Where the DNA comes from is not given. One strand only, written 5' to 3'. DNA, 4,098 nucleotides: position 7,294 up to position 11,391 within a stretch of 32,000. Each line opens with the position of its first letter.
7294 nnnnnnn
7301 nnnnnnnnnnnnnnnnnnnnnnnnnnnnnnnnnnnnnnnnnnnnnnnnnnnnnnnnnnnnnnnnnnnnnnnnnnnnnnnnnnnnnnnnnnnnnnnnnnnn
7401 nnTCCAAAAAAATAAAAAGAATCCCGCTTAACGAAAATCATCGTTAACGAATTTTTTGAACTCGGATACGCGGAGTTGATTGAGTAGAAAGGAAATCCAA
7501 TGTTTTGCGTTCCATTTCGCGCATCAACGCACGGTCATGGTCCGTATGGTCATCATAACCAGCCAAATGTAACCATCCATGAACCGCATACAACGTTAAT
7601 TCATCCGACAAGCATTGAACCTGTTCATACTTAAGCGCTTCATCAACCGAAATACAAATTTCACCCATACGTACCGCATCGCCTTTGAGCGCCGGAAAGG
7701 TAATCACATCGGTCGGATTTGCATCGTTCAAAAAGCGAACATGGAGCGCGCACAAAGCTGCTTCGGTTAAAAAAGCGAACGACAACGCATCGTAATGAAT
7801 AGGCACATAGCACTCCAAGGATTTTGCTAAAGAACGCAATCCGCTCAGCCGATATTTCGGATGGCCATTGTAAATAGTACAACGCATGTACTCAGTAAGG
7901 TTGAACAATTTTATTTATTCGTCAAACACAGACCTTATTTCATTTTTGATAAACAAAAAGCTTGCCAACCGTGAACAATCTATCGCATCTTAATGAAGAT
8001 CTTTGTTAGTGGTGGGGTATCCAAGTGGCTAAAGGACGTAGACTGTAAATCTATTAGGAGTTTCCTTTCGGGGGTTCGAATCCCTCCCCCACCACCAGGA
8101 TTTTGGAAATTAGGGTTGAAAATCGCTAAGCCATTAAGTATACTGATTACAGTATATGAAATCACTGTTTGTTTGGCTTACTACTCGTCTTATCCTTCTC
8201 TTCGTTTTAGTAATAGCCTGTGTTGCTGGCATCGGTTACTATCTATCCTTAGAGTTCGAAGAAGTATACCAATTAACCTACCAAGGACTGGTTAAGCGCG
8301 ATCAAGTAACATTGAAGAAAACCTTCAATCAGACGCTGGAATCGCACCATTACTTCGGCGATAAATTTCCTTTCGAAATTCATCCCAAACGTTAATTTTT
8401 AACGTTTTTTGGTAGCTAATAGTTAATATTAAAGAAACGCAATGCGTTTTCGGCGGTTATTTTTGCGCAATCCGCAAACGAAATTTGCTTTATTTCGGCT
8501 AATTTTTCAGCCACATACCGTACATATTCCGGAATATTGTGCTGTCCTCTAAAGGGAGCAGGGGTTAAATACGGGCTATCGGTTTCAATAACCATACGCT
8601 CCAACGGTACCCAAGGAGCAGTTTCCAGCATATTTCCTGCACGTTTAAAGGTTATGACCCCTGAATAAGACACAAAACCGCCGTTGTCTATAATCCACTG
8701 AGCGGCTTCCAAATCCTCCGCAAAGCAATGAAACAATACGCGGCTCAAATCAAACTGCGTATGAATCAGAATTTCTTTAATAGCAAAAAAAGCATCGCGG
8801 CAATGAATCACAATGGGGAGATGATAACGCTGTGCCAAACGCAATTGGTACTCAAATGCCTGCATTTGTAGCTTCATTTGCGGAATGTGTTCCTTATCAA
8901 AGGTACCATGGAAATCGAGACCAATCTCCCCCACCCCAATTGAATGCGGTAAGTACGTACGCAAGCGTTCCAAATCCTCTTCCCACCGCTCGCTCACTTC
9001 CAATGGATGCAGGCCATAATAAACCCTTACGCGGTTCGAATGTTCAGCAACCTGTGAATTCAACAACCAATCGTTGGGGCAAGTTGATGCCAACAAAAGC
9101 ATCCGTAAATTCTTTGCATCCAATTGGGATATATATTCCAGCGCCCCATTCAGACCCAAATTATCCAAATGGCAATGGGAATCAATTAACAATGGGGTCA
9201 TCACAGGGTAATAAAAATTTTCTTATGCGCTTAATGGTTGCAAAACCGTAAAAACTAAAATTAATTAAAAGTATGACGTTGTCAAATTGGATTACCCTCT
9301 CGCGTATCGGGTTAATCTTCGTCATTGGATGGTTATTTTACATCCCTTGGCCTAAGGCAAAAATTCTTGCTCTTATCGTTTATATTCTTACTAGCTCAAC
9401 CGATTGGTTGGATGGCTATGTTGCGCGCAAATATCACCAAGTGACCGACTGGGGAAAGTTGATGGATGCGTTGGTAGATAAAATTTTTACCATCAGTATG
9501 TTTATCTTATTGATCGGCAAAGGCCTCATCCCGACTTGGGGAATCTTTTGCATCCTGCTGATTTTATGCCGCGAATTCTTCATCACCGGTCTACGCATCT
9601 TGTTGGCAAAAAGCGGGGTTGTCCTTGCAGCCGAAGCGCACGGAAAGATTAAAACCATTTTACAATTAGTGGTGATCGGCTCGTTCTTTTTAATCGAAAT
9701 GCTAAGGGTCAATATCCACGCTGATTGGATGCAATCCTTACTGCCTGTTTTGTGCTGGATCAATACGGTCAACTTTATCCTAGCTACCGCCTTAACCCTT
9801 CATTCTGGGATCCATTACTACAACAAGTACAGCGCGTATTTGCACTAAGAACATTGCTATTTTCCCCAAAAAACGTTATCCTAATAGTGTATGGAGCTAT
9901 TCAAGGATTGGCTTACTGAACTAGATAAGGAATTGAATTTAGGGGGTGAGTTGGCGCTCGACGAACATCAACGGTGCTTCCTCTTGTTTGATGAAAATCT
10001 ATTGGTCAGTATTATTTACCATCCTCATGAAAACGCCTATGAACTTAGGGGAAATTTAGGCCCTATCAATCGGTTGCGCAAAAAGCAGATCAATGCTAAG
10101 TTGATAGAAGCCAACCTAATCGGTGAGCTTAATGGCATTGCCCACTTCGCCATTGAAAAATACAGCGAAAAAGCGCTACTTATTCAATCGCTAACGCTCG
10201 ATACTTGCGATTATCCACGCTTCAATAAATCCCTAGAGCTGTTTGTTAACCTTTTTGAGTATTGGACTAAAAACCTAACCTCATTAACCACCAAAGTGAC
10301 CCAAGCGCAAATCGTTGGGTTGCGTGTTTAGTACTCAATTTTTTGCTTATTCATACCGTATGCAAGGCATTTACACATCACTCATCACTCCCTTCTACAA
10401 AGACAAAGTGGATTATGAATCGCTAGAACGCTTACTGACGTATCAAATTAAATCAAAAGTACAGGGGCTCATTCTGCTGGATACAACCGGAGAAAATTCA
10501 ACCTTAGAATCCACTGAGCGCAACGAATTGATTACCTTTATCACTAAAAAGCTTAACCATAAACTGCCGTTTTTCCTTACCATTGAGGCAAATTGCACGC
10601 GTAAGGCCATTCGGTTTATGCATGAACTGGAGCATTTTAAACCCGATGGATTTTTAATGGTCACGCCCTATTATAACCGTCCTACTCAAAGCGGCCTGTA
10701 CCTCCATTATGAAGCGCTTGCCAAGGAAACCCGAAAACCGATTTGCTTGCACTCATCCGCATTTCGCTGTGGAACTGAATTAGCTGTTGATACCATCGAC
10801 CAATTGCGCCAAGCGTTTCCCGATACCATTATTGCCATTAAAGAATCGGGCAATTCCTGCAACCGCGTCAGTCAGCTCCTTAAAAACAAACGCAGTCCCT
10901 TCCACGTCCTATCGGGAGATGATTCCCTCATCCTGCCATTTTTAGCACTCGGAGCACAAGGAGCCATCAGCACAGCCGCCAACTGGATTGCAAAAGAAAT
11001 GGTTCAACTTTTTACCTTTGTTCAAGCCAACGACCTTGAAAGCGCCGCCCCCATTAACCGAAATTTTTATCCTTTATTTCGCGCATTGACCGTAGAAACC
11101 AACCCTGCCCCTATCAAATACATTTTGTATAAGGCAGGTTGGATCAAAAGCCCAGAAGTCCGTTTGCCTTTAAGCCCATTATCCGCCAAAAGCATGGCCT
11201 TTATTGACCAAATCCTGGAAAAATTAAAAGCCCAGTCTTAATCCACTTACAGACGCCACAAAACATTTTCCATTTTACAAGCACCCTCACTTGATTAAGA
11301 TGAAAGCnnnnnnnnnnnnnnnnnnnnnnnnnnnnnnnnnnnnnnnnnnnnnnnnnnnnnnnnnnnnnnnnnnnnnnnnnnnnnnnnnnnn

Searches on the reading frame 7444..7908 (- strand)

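Call 77: search_protein_families(library=pfam, proteins=[window:7444-7908:-], max_evalue=0.001)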
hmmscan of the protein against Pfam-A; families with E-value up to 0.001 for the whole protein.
window:7444-7908:- (154 aa): 1 family
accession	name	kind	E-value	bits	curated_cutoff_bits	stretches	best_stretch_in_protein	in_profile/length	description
PF02130.23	YbeY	-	1.6e-20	73.7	25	1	41-138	29-127/129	Endoribonuclease YbeY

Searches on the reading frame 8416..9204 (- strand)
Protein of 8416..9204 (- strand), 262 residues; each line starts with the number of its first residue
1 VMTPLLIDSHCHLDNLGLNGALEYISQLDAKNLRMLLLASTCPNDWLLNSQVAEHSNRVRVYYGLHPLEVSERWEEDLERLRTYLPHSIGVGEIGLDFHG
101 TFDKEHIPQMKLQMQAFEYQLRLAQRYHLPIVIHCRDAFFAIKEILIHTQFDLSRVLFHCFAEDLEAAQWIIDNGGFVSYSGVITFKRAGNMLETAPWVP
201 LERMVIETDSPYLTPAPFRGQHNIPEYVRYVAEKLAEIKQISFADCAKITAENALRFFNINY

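Call 77: search_protein_families(library=pfam, proteins=[window:8416-9204:-], max_evalue=0.001)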
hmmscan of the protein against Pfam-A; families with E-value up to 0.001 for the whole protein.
window:8416-9204:- (262 aa): 1 family
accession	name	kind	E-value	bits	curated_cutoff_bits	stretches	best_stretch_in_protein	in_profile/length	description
PF01026.27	TatD_DNase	-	2.1e-65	221.1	27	1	7-259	1-253/253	TatD related DNase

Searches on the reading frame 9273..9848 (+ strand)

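Call 77: search_protein_families(library=pfam, proteins=[window:9273-9848:+], max_evalue=0.001)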
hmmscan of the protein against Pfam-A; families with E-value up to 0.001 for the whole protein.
window:9273-9848:+ (191 aa): 1 family
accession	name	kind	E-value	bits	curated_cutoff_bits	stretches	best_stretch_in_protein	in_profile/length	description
PF01066.26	CDP-OH_P_transf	-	4.5e-35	121.7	22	1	1-153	1-138/152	CDP-alcohol phosphatidyltransferase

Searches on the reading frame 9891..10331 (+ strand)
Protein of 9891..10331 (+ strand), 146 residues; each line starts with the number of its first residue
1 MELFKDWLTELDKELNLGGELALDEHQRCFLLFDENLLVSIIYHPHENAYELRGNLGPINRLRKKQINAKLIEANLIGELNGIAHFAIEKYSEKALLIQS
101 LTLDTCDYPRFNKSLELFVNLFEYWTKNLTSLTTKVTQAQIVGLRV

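Call 77: search_protein_families(library=pfam, proteins=[window:9891-10331:+], max_evalue=0.001)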
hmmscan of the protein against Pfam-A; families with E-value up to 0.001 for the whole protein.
window:9891-10331:+ (146 aa): 1 family
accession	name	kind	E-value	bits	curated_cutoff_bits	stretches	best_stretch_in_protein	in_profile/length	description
PF05932.18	CesT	-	1.1e-10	42.1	22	1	8-125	3-118/119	Tir chaperone protein (CesT) family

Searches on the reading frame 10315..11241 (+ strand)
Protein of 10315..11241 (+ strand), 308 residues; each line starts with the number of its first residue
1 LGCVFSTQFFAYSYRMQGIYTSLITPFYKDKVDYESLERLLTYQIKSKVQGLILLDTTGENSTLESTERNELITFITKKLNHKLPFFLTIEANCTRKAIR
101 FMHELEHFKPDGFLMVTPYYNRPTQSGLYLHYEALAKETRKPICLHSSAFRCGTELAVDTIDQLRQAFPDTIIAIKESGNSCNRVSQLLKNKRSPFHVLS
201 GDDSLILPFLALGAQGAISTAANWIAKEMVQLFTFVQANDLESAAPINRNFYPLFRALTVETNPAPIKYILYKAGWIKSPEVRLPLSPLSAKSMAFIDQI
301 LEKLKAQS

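Call 77: search_protein_families(library=pfam, proteins=[window:10315-11241:+], max_evalue=0.001)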
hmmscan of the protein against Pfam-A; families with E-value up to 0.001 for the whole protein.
window:10315-11241:+ (308 aa): 1 family
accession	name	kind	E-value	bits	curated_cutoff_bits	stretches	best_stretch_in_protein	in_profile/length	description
PF00701.28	DHDPS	-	2e-60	204.4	22.1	1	16-302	2-287/289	Dihydrodipicolinate synthetase family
